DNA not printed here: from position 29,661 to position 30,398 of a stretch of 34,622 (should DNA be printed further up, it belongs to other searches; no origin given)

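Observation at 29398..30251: Two-gene cassette of unknown function wedged between the DppB-type and DppC-type permease genes of an ABC importer operon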

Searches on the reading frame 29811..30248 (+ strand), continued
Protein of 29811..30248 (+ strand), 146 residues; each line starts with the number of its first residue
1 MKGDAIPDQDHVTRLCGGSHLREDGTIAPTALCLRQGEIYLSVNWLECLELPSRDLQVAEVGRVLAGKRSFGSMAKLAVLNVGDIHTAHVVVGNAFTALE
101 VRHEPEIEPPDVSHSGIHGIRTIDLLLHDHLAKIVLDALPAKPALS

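Call 33: fold_search(model_id=the predicted structure, library=viral)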
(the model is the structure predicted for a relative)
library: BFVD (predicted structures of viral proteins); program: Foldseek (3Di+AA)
matches with E <= 10: 159; with E <= 0.001: 1
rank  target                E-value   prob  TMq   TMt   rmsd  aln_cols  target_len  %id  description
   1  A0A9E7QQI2            6.6e-04  1.00  0.49  0.48   5.5       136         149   14  (no name in the UniProt tables at hand)
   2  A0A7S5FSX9            2.0e-01  0.23  0.30  0.36   9.6       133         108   10  Uncharacterized protein [Bacteriophage DSS3_VP1]
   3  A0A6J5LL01            3.7e-01  0.13  0.25  0.14  14.3       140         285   10  DUF7666 domain-containing protein (Fragment) [uncultured Caudovirales phage]
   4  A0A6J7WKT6            4.4e-01  0.04  0.11  0.14  12.9        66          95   15  Uncharacterized protein [uncultured Caudovirales phage]
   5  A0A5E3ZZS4            1.2e+00  0.02  0.17  0.08  15.4       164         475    7  (no name in the UniProt tables at hand)
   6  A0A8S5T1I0            1.3e+00  0.03  0.18  0.22  13.2       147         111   12  Uncharacterized protein [Siphoviridae sp. ctiJm4]
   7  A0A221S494            1.7e+00  0.03  0.17  0.21  13.1       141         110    7  Co-chaperonin GroES (Fragment) [uncultured virus]
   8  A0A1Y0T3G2            1.8e+00  0.02  0.14  0.07  18.9       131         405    5  Uncharacterized protein [Pseudomonas phage Noxifer]
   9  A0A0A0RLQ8            1.9e+00  0.01  0.14  0.13  17.8       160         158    9  (no name in the UniProt tables at hand)
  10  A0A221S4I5            2.1e+00  0.02  0.17  0.16  13.2       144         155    6  Co-chaperonin GroES [uncultured virus]
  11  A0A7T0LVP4            2.1e+00  0.02  0.13  0.14  12.4        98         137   12  Uncharacterized protein [Pectobacterium phage Possum]
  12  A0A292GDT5            2.3e+00  0.06  0.31  0.33   8.0       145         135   12  (no name in the UniProt tables at hand)
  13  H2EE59                2.3e+00  0.01  0.14  0.03  13.4       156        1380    6  Putative early transcription factor large subunit [Moumouvirus sp. 'Monve']
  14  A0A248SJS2            2.3e+00  0.01  0.12  0.05  14.0       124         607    6  (no name in the UniProt tables at hand)
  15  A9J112                2.4e+00  0.01  0.18  0.12  15.3       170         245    9  Protein OPG181 [Vaccinia virus (strain Ankara)]
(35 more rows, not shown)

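Call 35: search_protein_families(library=pfam, proteins=[L018:7321-8001:+, L017:7336-8001:+, L036:7072-8001:+, L025:1494-2360:+, L050:7081-8001:+, L064:7120-7995:+, L059:7405-7995:+, L001:5549-6001:+, L006:5359-5991:+, L070:6871-7980:+], max_evalue=1)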
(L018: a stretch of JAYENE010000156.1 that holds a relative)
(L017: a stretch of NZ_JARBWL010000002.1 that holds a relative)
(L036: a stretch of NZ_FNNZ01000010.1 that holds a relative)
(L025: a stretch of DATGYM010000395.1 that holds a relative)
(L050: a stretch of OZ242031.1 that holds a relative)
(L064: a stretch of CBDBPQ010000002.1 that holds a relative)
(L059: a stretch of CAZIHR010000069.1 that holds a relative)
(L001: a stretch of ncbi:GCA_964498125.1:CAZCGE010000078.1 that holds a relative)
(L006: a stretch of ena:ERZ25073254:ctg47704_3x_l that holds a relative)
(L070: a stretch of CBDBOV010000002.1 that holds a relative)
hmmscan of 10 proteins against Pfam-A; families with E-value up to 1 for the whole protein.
L018:7321-8001:+ (227 aa): 1 family
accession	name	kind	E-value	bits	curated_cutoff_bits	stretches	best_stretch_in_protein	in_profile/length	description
PF20924.2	RLIP76_Ral-bd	-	0.079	13.6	24.5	1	99-127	5-33/49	RLIP76, Ral binding domain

L017:7336-8001:+ (222 aa): 0 families

L036:7072-8001:+ (310 aa): 0 families

L025:1494-2360:+ (289 aa): 3 families
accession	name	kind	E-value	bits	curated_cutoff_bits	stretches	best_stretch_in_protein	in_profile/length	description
PF02562.22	PhoH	-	0.021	14.8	27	1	80-124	11-55/205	PhoH-like protein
PF19909.4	DUF6382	-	0.053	13.6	26.7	1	5-50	49-94/163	Domain of unknown function (DUF6382)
PF05019.18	Coq4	-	0.13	12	22.9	0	54-123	149-215/221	Coenzyme Q (ubiquinone) biosynthesis protein Coq4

L050:7081-8001:+ (307 aa): 0 families

L064:7120-7995:+ (292 aa): 0 families

L059:7405-7995:+ (197 aa): 2 families
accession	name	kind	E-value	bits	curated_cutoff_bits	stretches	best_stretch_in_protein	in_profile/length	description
PF24568.1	CC_PcsB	-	0.084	13.2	27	1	65-100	25-60/75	Peptidoglycan hydrolase PcsB, coiled-coil domain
PF00275.25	EPSP_synthase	-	0.15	11.2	22.8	1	68-108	32-73/417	EPSP synthase (3-phosphoshikimate 1-carboxyvinyltransferase)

L001:5549-6001:+ (151 aa): 0 families

L006:5359-5991:+ (211 aa): 0 families

L070:6871-7980:+ (370 aa): 0 families

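Call 36: search_protein_families(library=pfam, alignment_id=A1, max_evalue=1)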
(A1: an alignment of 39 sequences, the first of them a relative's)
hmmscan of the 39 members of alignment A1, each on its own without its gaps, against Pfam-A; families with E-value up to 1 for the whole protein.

A. member 1, P0001 (146 aa): 0 families

B. families by the number of members that match (of 39 scanned): 9 families
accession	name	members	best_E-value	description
PF00481.26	PP2C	3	0.012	Protein phosphatase 2C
PF21994.1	AGAO-like_N2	2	0.014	AGAO-like N2 domain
PF08448.16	PAS_4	2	0.07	PAS fold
PF15979.11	Glyco_hydro_115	1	0.008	Glycosyl hydrolase family 115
PF08447.18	PAS_3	1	0.009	PAS fold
PF14846.11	DUF4485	1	0.036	Domain of unknown function (DUF4485)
PF21549.2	PRDM2_PR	1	0.036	PR domain zinc finger protein 2, PR domain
PF07913.16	DUF1678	1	0.049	Protein of unknown function (DUF1678)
PF02006.22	PPS_PS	1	0.12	Phosphopantothenate/pantothenate synthetase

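Call 43: find_encoding_contigs(protein=P0007, flank=5000, max_places=3)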
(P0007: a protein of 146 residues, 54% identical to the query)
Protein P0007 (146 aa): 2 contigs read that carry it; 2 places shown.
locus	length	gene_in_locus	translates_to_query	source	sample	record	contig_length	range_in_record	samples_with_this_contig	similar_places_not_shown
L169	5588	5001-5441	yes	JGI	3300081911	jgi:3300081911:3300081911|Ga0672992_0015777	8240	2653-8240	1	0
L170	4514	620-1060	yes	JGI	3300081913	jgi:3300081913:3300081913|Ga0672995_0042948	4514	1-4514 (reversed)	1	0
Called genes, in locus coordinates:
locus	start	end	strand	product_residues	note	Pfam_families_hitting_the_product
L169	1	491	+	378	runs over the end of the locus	PF01266:DAO, PF13450:NAD_binding_8 (faint)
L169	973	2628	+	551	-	PF00496:SBP_bac_5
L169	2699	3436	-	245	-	PF01177:Asp_Glu_race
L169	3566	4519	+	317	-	PF19300:BPD_transp_1_N (weak), PF00528:BPD_transp_1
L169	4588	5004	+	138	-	-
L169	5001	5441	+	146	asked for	-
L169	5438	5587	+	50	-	?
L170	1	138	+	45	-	?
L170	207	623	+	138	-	-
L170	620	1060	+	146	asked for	-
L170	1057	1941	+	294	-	PF12911:OppC_N, PF00528:BPD_transp_1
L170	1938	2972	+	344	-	PF00005:ABC_tran, PF13401:AAA_22 (faint), PF08352:oligo_HPY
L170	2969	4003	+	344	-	PF00005:ABC_tran, PF13304:AAA_21 (weak), PF08352:oligo_HPY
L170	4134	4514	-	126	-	?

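Call 44: find_encoding_contigs(protein=P0003, flank=5000, max_places=3)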
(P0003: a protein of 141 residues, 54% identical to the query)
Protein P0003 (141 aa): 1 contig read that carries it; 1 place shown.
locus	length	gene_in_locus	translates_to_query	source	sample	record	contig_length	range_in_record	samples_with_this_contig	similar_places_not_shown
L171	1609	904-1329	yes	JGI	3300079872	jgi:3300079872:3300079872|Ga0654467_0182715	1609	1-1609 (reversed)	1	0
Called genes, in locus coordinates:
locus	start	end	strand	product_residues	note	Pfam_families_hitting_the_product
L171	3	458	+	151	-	?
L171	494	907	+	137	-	-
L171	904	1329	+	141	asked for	-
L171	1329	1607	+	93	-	?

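Call 53: search_protein_families(library=phrogs, proteins=[window:29811-30248:+, L018:7321-8001:+, L017:8001-8435:+, L050:8001-8423:+], max_evalue=1)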
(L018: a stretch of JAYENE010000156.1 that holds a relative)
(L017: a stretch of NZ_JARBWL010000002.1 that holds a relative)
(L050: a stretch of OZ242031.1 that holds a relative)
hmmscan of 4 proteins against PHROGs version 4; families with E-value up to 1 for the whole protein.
window:29811-30248:+ (146 aa): 0 families

L018:7321-8001:+ (227 aa): 0 families

L017:8001-8435:+ (145 aa): 1 family
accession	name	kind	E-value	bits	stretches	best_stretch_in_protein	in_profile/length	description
phrog_2527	-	unknown function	0.14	13.4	1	36-65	32-61/87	-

L050:8001-8423:+ (141 aa): 0 families

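Call 57: search_protein_families(library=pfam, proteins=[L017:6485-7351:+, L018:6516-7337:+, L006:4559-5353:+, L025:754-1563:+, L052:6542-7333:+, L086:5939-7396:+, L035:6380-7207:+, L058:6635-7306:+, L066:6377-7030:+, L010:4704-5363:+], max_evalue=0.1)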
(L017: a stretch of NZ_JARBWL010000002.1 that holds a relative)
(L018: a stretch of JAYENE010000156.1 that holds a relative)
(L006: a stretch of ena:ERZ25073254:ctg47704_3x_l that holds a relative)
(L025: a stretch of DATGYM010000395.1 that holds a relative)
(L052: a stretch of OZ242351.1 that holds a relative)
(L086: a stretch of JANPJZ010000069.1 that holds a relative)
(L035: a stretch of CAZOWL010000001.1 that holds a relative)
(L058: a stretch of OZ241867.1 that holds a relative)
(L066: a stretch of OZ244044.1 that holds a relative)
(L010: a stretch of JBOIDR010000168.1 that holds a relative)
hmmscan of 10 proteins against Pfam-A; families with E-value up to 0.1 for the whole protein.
L017:6485-7351:+ (289 aa): 0 families

L018:6516-7337:+ (274 aa): 0 families

L006:4559-5353:+ (265 aa): 0 families

L025:754-1563:+ (270 aa): 0 families

L052:6542-7333:+ (264 aa): 0 families

L086:5939-7396:+ (486 aa): 0 families

L035:6380-7207:+ (276 aa): 0 families

L058:6635-7306:+ (224 aa): 0 families

L066:6377-7030:+ (218 aa): 0 families

L010:4704-5363:+ (220 aa): 0 families

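Call 63: search_protein_families(library=ncbifam, proteins=[L017:6485-7351:+, L018:6516-7337:+, L006:4559-5353:+, L025:754-1563:+, L052:6542-7333:+, L035:6380-7207:+, L058:6635-7306:+, L066:6377-7030:+, L010:4704-5363:+, L018:7321-8001:+], max_evalue=0.1)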
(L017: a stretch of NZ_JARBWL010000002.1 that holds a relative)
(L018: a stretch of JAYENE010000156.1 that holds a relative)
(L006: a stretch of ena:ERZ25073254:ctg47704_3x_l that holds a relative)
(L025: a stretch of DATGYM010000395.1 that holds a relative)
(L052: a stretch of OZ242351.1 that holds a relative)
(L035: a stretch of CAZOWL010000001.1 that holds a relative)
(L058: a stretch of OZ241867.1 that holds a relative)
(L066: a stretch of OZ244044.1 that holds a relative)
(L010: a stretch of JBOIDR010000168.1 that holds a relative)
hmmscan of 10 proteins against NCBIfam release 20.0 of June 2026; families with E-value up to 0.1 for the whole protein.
L017:6485-7351:+ (289 aa): 1 family
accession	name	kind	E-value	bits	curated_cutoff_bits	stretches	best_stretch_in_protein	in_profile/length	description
TIGR04255.1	sporadTIGR04255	subfamily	4.1e-16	59.5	30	1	38-286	2-252/252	TIGR04255 family protein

L018:6516-7337:+ (274 aa): 1 family
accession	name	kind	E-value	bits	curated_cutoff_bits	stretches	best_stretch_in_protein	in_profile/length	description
TIGR04255.1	sporadTIGR04255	subfamily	6.5e-19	68.7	30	1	14-264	2-251/252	TIGR04255 family protein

L006:4559-5353:+ (265 aa): 1 family
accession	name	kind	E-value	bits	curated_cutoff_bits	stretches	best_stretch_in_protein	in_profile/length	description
TIGR04255.1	sporadTIGR04255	subfamily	5.2e-17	62.5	30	1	12-259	2-250/252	TIGR04255 family protein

L025:754-1563:+ (270 aa): 1 family
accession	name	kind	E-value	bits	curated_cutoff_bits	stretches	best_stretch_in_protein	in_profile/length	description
TIGR04255.1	sporadTIGR04255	subfamily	4.9e-25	88.8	30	1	18-264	2-250/252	TIGR04255 family protein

L052:6542-7333:+ (264 aa): 1 family
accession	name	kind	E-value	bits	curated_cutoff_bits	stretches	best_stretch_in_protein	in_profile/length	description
TIGR04255.1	sporadTIGR04255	subfamily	1.8e-20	73.9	30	1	8-256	2-251/252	TIGR04255 family protein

L035:6380-7207:+ (276 aa): 0 families

L058:6635-7306:+ (224 aa): 0 families

L066:6377-7030:+ (218 aa): 1 family
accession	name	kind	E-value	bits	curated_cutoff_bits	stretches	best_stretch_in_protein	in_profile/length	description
TIGR01615.1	A_thal_3542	domain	0.046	13.5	80.05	0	78-110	50-82/131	uncharacterized plant-specific domain TIGR01615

L010:4704-5363:+ (220 aa): 0 families

L018:7321-8001:+ (227 aa): 0 families

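Call 67: search_protein_families(library=padloc, proteins=[L017:6485-7351:+, L018:6516-7337:+, L006:4559-5353:+, L025:754-1563:+, L035:6380-7207:+, L058:6635-7306:+, L010:4704-5363:+, L018:7321-8001:+, L018:8001-8423:+, L050:8001-8423:+], max_evalue=1)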
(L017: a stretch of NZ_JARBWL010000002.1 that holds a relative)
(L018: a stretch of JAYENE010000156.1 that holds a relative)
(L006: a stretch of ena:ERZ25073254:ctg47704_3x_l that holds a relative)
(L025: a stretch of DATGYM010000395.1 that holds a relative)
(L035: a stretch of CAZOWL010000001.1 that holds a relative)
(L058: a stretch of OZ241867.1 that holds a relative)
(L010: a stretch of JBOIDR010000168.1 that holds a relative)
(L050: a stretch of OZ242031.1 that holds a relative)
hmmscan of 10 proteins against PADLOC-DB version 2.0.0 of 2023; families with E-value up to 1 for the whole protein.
L017:6485-7351:+ (289 aa): 0 families

L018:6516-7337:+ (274 aa): 0 families

L006:4559-5353:+ (265 aa): 0 families

L025:754-1563:+ (270 aa): 0 families

L035:6380-7207:+ (276 aa): 0 families

L058:6635-7306:+ (224 aa): 0 families

L010:4704-5363:+ (220 aa): 0 families

L018:7321-8001:+ (227 aa): 1 family
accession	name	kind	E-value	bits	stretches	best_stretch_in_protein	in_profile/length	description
PDLC04796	PDC-S02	-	0.0031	14.5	1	26-56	38-68/390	-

L018:8001-8423:+ (141 aa): 0 families

L050:8001-8423:+ (141 aa): 0 families

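Call 74: search_solved_structures(query=A4, max_evalue=10, show_alignments=1)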
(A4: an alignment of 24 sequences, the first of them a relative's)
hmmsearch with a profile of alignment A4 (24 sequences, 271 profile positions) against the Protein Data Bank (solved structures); distinct sequences matched with E-value up to 10: 3.
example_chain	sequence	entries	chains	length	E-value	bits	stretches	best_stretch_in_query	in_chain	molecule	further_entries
5aee_A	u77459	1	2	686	0.5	13.1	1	97-131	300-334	ALPHA-GLUCOSIDASE YIHQ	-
5aed_A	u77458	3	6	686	0.5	13.1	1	97-131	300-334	ALPHA-GLUCOSIDASE YIHQ | Sulfoquinovosidase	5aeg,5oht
6x4g_C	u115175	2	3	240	1.7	11.4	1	67-104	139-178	ICOS ligand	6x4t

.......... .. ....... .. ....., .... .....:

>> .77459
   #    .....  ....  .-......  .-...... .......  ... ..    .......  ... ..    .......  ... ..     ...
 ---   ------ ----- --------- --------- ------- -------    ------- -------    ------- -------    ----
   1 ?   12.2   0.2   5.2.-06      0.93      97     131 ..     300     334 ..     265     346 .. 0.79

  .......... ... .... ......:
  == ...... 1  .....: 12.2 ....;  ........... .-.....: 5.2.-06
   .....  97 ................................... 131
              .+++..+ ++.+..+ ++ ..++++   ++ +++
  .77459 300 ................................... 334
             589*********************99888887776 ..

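Call 75: search_solved_structures(query=A5, max_evalue=10, show_alignments=1)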
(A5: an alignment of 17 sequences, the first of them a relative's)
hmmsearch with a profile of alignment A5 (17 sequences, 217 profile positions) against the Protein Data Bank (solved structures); distinct sequences matched with E-value up to 10: 2.
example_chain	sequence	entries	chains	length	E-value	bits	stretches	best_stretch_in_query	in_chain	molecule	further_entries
8ja4_A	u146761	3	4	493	0.76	12.5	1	124-205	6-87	mannuronan 5-epimerase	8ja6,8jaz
8xfq_A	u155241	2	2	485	0.77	12.5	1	124-205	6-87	mannuronan 5-epimerase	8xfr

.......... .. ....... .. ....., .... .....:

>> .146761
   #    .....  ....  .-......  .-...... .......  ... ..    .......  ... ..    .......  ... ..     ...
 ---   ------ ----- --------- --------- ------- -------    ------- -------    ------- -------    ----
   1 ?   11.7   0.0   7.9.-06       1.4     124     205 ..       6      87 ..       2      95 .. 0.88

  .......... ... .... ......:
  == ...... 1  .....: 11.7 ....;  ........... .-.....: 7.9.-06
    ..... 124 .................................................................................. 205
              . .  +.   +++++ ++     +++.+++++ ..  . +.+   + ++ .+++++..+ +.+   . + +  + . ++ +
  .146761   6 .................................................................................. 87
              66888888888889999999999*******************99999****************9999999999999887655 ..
